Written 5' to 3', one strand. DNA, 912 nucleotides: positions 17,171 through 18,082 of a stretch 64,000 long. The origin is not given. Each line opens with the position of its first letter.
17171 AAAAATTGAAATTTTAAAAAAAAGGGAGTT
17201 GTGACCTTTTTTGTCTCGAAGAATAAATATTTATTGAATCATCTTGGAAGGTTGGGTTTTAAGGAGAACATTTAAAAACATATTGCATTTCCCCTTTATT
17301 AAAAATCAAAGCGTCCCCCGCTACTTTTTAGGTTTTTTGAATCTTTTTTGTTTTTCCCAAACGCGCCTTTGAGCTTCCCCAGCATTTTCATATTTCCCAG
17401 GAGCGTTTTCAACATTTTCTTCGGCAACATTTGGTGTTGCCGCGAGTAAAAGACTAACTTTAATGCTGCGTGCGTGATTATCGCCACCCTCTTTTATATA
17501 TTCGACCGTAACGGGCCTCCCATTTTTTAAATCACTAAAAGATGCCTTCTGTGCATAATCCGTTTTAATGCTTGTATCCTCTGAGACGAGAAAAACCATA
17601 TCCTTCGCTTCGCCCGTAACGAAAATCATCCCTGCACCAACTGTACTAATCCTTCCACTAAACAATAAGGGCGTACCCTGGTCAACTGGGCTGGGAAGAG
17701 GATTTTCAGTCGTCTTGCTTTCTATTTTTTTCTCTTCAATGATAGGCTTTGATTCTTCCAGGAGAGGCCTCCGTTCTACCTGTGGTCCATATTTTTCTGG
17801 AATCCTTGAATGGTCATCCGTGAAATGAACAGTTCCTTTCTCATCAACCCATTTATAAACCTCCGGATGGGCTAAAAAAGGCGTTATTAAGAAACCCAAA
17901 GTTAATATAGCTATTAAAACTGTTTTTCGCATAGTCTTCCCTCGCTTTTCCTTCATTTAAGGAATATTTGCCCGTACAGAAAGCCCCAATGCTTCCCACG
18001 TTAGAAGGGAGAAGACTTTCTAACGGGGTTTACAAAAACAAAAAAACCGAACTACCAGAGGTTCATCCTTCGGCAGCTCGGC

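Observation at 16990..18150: Two paralogous c-di-GMP-I (GEMM) riboswitch-like elements on the minus strand, ~1.07 kb apart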

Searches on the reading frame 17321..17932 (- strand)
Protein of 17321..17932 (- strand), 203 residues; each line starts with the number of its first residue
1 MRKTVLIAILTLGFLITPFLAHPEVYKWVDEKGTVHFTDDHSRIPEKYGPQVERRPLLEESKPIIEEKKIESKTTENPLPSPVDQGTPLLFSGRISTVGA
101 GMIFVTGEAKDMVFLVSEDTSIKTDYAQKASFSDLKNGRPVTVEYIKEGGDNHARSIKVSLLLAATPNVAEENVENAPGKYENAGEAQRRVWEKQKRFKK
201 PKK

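Call 15: search_protein_families(library=pfam, proteins=[window:17321-17932:-], max_evalue=0.01)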
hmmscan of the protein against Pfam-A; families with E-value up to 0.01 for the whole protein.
window:17321-17932:- (203 aa): 1 family
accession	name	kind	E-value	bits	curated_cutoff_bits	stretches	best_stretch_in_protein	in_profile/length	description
PF13511.11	DUF4124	-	4.7e-09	36.8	22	1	14-58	3-46/56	Domain of unknown function (DUF4124)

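Call 16: find_encoding_contigs(protein=window:17321-17932:-, flank=10000)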
Protein window:17321-17932:- (203 aa): 12 contigs read that carry it; 6 places shown.
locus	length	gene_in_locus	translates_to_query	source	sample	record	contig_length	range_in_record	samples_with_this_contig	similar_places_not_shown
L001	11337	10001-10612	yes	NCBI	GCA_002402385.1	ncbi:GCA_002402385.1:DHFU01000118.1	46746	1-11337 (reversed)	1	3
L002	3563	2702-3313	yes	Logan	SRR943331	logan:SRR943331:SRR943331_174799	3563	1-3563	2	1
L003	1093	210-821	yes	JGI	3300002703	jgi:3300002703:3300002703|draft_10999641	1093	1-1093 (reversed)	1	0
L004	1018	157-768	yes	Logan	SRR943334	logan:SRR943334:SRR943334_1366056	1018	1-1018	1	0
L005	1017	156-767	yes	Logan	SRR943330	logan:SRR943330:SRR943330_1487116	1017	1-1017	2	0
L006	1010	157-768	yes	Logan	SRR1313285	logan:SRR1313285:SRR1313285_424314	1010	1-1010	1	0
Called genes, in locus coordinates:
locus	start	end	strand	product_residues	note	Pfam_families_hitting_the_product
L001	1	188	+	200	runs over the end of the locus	PF00510:COX3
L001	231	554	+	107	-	PF03626:COX4_pro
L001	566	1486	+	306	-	PF02790:COX2_TM, PF00116:COX2, PF00034:Cytochrom_C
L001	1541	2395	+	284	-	PF01040:UbiA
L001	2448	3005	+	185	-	PF02085:Cytochrom_CIII (faint), PF14522:Cytochrome_C7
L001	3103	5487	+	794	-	PF04879:Molybdop_Fe4S4, PF00384:Molybdopterin, PF01568:Molydop_binding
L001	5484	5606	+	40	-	-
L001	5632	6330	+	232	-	PF12797:Fer4_2 (weak), PF13237:Fer4_10 (faint), PF12838:Fer4_7 (weak), PF13187:Fer4_9 (faint), PF13534:Fer4_17 (faint), PF13247:Fer4_11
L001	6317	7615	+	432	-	PF03916:NrfD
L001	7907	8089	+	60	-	-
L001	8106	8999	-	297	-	PF09754:PAC2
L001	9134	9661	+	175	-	PF02915:Rubrerythrin (weak), PF13668:Ferritin_2 (faint)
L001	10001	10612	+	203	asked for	PF13511:DUF4124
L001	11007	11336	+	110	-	?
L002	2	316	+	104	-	?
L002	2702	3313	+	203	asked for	PF13511:DUF4124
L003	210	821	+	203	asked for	PF13511:DUF4124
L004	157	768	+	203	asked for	PF13511:DUF4124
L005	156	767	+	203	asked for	PF13511:DUF4124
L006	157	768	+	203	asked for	PF13511:DUF4124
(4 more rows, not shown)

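Call 30: find_homologous_proteins(query=window:17321-17932:-, max_evalue=0.001)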
Query window:17321-17932:- (203 aa): 450 proteins with E <= 0.001 among 831 candidates; the best 120 are listed.
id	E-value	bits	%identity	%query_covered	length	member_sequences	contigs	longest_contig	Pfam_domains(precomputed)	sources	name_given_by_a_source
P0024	1.3e-129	448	100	100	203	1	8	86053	PF13511.12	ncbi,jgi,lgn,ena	-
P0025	5.2e-89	315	74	100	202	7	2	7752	PF13511.12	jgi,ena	jgi:hypothetical protein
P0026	6.2e-89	315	74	100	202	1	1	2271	PF13511.12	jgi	jgi:hypothetical protein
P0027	3.3e-88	313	73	100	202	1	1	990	PF13511.12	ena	-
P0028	5.8e-88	312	72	100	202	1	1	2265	PF13511.12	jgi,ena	-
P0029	1.1e-87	311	73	100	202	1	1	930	PF13511.12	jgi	-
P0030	3.9e-87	309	72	100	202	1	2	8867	PF13511.12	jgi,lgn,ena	-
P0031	4.2e-86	306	71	100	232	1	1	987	PF13511.12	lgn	-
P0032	1.8e-85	304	71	100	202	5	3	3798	PF13511.12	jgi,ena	-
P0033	1.1e-83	298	72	100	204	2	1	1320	PF13511.12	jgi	jgi:hypothetical protein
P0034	6.5e-82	292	68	100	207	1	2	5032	PF13511.12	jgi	jgi:hypothetical protein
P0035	1.9e-81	290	68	100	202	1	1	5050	PF13511.12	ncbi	-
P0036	4.2e-81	289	68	99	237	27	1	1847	PF13511.12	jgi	jgi:hypothetical protein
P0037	7.7e-80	285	68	100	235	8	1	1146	PF13511.12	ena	-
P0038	1.3e-79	284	67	100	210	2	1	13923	PF13511.12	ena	-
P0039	2.0e-79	284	67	98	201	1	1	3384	PF13511.12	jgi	jgi:hypothetical protein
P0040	9.0e-78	278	67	100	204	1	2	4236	PF13511.12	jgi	jgi:hypothetical protein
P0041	1.3e-77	278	66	100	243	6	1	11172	PF13511.12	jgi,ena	-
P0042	2.2e-77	277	67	96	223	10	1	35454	PF13511.12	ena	-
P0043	2.6e-77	277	67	98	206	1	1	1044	PF13511.12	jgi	jgi:hypothetical protein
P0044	6.1e-77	276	66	98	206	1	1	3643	PF13511.12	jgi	jgi:hypothetical protein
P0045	6.2e-77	276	64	100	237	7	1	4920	PF13511.12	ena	-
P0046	1.0e-76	275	66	98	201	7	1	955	PF13511.12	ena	-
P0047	1.1e-76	275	66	100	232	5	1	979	PF13511.12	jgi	jgi:hypothetical protein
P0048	7.8e-76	272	65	100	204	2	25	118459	PF13511.12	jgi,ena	jgi:hypothetical protein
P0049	1.1e-75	272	64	100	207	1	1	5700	PF13511.12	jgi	jgi:hypothetical protein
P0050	1.3e-75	271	64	100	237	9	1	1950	PF13511.12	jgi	jgi:hypothetical protein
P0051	1.5e-75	271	66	100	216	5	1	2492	PF13511.12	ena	-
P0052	2.4e-75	271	64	100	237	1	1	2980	PF13511.12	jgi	jgi:hypothetical protein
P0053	4.0e-75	270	64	98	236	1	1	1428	PF13511.12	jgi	jgi:hypothetical protein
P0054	4.1e-75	270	66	96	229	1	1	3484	PF13511.12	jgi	jgi:hypothetical protein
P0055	4.3e-75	270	67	98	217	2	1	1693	PF13511.12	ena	-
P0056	4.9e-75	270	68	93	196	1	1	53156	PF13511.12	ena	-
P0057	7.1e-75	269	65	98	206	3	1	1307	PF13511.12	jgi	jgi:hypothetical protein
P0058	9.5e-75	269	64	98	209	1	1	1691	PF13511.12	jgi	jgi:hypothetical protein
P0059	1.4e-74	268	64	98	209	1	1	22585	PF13511.12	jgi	jgi:hypothetical protein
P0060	1.8e-74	268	64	98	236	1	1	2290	PF13511.12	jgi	jgi:hypothetical protein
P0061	2.1e-74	267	65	100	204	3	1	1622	PF13511.12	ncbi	-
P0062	6.9e-74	266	62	100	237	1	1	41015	PF13511.12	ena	-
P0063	7.6e-74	266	65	100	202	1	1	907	PF13511.12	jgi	jgi:hypothetical protein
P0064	3.2e-73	264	65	96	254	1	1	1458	PF13511.12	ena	-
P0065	5.3e-73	263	63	100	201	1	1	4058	PF13511.12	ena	-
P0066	5.4e-73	263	64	96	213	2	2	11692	PF13511.12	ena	-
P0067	7.3e-72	259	63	98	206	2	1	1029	PF13511.12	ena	-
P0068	1.9e-69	251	62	100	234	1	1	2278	PF13511.12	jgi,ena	-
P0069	2.6e-69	251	62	98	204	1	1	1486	PF13511.12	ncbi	-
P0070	7.6e-66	240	61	100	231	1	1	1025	PF13511.12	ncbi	-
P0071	1.2e-65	239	61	100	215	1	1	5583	PF13511.12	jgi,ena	-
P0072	1.7e-62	229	58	100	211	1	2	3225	PF13511.12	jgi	jgi:hypothetical protein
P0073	1.7e-62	229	59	100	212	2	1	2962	PF13511.12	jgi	jgi:hypothetical protein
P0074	7.8e-60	220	57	100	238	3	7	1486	PF13511.12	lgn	-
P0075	1.1e-59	219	77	68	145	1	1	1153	PF13511.12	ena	-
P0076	4.4e-59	217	56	98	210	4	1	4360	PF13511.12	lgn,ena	-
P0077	7.8e-58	213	53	99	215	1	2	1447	PF13511.12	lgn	-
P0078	1.0e-56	210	56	95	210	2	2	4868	PF13511.12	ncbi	-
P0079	3.6e-56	208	52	100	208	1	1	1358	PF13511.12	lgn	-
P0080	1.7e-55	206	54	97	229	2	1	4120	PF13511.12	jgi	jgi:hypothetical protein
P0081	1.7e-55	206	53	97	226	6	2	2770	PF13511.12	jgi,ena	jgi:hypothetical protein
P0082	3.5e-55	205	55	100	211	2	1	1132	PF13511.12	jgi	jgi:hypothetical protein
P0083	4.0e-53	198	52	100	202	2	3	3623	PF13511.12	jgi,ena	jgi:hypothetical protein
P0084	1.9e-52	196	55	100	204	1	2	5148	PF13511.12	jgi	jgi:hypothetical protein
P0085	6.3e-52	194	49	100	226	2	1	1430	PF13511.12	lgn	-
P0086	1.6e-51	193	53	97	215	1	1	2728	PF13511.12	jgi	jgi:hypothetical protein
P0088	3.2e-50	189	48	100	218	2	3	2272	PF13511.12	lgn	-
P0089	3.8e-49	185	47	98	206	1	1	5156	PF13511.12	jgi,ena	-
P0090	8.2e-49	184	56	88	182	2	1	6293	PF13511.12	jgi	jgi:Domain of unknown function (DUF4124)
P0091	4.0e-48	182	49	90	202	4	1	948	PF13511.12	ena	-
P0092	1.9e-46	176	46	99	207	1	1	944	PF13511.12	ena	-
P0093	1.6e-45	173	47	99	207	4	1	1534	PF13511.12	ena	-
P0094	3.4e-44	169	54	83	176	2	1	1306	PF13511.12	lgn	-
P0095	5.7e-44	168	52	83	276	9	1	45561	PF13511.12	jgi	-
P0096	4.0e-41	159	47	94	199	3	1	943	PF13511.12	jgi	-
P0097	5.2e-41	158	50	84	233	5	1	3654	PF13511.12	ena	-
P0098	1.8e-40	157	53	83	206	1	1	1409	PF13511.12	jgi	jgi:hypothetical protein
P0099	1.2e-39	154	47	84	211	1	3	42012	PF13511.12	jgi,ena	jgi:hypothetical protein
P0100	1.4e-39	154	50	79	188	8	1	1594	PF13511.12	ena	-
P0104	2.2e-36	143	61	68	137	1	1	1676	PF13511.12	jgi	jgi:hypothetical protein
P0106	1.7e-34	137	46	79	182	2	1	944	PF13511.12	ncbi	-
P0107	1.2e-32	131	44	79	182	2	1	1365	PF13511.12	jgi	-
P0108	1.4e-32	131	44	81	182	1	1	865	PF13511.12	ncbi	-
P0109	3.3e-31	127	44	79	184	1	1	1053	PF13511.12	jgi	jgi:hypothetical protein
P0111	3.6e-29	120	70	43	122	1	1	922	PF13511.12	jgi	jgi:hypothetical protein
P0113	4.7e-12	64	49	39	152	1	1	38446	PF13511.12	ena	-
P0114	9.7e-12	63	44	54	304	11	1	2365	PF13650.12,PF13511.12,PF13975.12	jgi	jgi:clan AA aspartic protease (TIGR02281 family)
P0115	1.8e-11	62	49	38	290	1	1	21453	PF13650.12,PF13511.12,PF13975.12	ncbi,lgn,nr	ncbi:MAG: retroviral-like aspartic protease family protein [Syntrophaceae bacterium]|nr:retroviral-l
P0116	3.2e-11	61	52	28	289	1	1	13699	PF13650.12,PF13511.12,PF13975.12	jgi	jgi:clan AA aspartic protease (TIGR02281 family)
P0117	3.6e-11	61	47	39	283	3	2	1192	PF13650.12,PF13511.12,PF13975.12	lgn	-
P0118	3.9e-11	61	34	59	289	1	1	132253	PF13650.12,PF13511.12,PF13975.12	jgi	jgi:clan AA aspartic protease (TIGR02281 family)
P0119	4.7e-11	61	46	39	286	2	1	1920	PF13650.12,PF13511.12,PF13975.12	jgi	jgi:clan AA aspartic protease (TIGR02281 family)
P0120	4.7e-11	61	49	40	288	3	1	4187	PF13650.12,PF13511.12,PF13975.12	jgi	-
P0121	5.0e-11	61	49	40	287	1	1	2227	PF13650.12,PF13511.12,PF13975.12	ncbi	-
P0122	5.3e-11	61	44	48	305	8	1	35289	PF13650.12,PF13511.12,PF13975.12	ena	-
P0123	6.0e-11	60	49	40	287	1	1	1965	PF13650.12,PF13511.12,PF13975.12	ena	-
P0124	6.9e-11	60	39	56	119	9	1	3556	PF13511.12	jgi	-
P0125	7.7e-11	60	44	47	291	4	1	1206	PF13650.12,PF13511.12,PF13975.12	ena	-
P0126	8.0e-11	60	38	50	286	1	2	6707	PF13650.12,PF13511.12,PF13975.12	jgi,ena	-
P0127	9.1e-11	60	71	17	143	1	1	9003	PF13650.12,PF13511.12,PF13975.12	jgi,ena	-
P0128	9.6e-11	60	39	49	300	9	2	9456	PF13650.12,PF13511.12,PF13975.12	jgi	-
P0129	1.1e-10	60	37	59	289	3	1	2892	PF13650.12,PF13511.12,PF13975.12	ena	-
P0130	1.5e-10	59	48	40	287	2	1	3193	PF13650.12,PF13511.12,PF13975.12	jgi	jgi:clan AA aspartic protease (TIGR02281 family)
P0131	1.5e-10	59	54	31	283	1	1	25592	PF13511.12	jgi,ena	-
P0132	1.6e-10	59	42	48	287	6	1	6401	PF13650.12,PF13511.12,PF13975.12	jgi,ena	-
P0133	1.7e-10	59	49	37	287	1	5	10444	PF13650.12,PF13511.12,PF13975.12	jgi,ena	-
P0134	1.7e-10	59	51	38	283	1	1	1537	PF13650.12,PF13511.12,PF13975.12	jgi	-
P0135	1.7e-10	59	49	37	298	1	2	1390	PF13650.12,PF13511.12,PF13975.12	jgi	jgi:clan AA aspartic protease (TIGR02281 family)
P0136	1.8e-10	59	59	25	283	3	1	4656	PF13650.12,PF13511.12,PF13975.12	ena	-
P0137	2.0e-10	59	46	39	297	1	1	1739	PF13650.12,PF13511.12,PF13975.12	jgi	jgi:clan AA aspartic protease (TIGR02281 family)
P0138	2.1e-10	59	47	38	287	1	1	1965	PF13650.12,PF13511.12,PF13975.12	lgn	-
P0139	2.8e-10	58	42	47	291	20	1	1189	PF13650.12,PF13511.12,PF13975.12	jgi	-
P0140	2.8e-10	58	43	48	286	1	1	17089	PF13650.12,PF13511.12,PF13975.12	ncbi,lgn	-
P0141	2.8e-10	58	49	38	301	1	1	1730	PF13650.12,PF13511.12,PF13975.12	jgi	-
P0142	2.8e-10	58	49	38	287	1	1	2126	PF13650.12,PF13511.12,PF13975.12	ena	-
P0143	3.0e-10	58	53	28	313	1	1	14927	PF13650.12,PF13511.12,PF13975.12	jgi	jgi:clan AA aspartic protease (TIGR02281 family)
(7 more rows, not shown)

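Call 31: find_encoding_contigs(protein=P0048, flank=4000, max_places=3)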
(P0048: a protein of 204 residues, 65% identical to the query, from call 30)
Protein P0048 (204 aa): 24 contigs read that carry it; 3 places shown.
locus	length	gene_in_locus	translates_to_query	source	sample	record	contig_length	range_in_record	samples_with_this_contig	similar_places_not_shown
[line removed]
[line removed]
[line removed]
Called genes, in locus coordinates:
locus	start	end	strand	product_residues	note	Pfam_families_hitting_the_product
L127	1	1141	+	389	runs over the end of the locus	PF04295:GD_AH_second, PF20629:GD_AH_C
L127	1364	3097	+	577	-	-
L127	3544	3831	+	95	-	-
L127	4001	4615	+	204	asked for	PF13511:DUF4124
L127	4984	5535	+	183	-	PF04473:DUF553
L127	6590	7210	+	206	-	-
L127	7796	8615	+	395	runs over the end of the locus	PF12146:Hydrolase_4, PF00561:Abhydrolase_1, PF12697:Abhydrolase_6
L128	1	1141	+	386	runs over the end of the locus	PF04295:GD_AH_second, PF20629:GD_AH_C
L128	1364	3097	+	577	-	-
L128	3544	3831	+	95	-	-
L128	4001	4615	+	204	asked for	PF13511:DUF4124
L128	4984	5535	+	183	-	PF04473:DUF553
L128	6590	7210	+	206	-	-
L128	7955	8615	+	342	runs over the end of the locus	PF00561:Abhydrolase_1, PF12146:Hydrolase_4, PF12697:Abhydrolase_6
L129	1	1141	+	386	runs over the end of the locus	PF04295:GD_AH_second, PF20629:GD_AH_C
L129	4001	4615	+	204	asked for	PF13511:DUF4124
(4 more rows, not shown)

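Call 32: find_encoding_contigs(protein=P0042, flank=4000, max_places=2)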
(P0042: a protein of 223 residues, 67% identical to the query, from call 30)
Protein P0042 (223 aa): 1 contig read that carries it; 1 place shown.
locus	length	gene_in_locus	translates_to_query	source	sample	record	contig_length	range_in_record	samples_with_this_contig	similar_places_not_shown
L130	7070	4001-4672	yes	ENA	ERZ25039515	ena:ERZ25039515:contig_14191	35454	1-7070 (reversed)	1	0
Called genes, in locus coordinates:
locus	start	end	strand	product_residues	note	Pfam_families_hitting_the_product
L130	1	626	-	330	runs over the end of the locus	PF01959:DHQS, PF26558:DHQS_2nd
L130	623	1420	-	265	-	PF01791:DeoC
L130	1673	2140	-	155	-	PF14539:DUF4442 (weak), PF13622:4HBT_3 (weak), PF03061:4HBT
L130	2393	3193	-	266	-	PF00378:ECH_1, PF16113:ECH_2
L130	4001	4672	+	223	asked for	PF13511:DUF4124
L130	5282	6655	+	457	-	-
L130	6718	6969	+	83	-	-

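Call 33: find_encoding_contigs(protein=P0062, flank=4000, max_places=2)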
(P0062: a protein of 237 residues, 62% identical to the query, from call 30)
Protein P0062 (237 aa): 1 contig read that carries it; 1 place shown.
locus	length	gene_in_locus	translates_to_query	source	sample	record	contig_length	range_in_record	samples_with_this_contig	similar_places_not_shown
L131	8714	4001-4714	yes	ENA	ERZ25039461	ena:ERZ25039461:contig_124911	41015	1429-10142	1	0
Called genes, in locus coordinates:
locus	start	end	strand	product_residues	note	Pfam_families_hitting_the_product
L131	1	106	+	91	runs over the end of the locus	-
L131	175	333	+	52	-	-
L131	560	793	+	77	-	-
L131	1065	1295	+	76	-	-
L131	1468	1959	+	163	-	PF03631:Virul_fac_BrkB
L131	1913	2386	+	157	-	PF03631:Virul_fac_BrkB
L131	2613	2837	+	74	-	PF00224:PK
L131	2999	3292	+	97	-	PF00224:PK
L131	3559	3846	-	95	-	-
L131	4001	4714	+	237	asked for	PF13511:DUF4124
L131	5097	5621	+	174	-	-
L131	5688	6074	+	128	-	PF04343:DUF488, PF22751:DUF488-N3a, PF22752:DUF488-N3i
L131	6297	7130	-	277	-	PF00248:Aldo_ket_red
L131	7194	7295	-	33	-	-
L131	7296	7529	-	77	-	-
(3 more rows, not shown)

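Call 34: find_encoding_contigs(protein=P0099, flank=4000, max_places=2)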
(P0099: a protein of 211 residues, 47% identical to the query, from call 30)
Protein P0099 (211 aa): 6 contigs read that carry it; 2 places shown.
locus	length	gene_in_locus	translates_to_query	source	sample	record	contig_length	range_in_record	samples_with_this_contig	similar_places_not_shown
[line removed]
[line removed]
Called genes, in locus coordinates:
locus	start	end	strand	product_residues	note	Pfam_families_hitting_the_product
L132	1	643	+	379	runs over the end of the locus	PF02771:Acyl-CoA_dh_N, PF02770:Acyl-CoA_dh_M, PF00441:Acyl-CoA_dh_1, PF08028:Acyl-CoA_dh_2, PF22924:ACOX_C_alpha1 (weak)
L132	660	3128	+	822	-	PF13567:DUF4131, PF03772:Competence, PF00753:Lactamase_B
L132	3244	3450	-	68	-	-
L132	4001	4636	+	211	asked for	PF13511:DUF4124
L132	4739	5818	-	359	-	PF03150:CCP_MauG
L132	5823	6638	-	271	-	-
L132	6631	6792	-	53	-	-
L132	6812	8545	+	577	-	PF02730:AFOR_N, PF01314:AFOR_C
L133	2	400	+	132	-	?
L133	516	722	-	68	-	-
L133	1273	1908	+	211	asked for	PF13511:DUF4124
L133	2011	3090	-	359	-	PF03150:CCP_MauG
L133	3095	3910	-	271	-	-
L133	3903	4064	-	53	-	-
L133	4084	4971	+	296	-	?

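Call 44: list_cluster_members(proteins=[P0024, P0001])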
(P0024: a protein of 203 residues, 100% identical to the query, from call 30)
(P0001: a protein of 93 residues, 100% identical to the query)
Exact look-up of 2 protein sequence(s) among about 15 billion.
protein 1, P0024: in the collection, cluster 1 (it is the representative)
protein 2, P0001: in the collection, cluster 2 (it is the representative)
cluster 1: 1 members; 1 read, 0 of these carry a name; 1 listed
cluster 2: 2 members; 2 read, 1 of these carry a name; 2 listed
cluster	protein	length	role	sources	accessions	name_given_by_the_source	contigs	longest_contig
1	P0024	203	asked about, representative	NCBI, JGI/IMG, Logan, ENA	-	-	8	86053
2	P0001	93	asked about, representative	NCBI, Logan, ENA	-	-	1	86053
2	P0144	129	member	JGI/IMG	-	hypothetical protein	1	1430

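Call 80: predict_structure(alignment_id=A3)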
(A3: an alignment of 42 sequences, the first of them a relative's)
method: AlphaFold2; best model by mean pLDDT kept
length: 203 residues; sequences in the alignment: 42
mean_pLDDT: 69.6   pTM: 0.41
mean pLDDT of the five models: 69.6, 68.8, 68.7, 68.6, 67.4
residues with pLDDT >= 90: 63; 70-90: 42; 50-70: 49; < 50: 49
segments of 3 or more residues with pLDDT < 50: 58-84, 165-183
pLDDT, mean of each block of 10 residues (from residue 1): 62 57 71 82 79 59 32 31 64 95 94 95 93 93 93 95 48 38 56 62 49
secondary structure, 60 per line:
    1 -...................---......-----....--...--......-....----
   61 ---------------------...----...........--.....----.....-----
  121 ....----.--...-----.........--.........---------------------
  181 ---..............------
elements in order: H2-20 E24-29 E35-38 H46-51 E53-56 E89-99 E102-106 E111-115 E121-124 E140-148 E151-159 H184-197
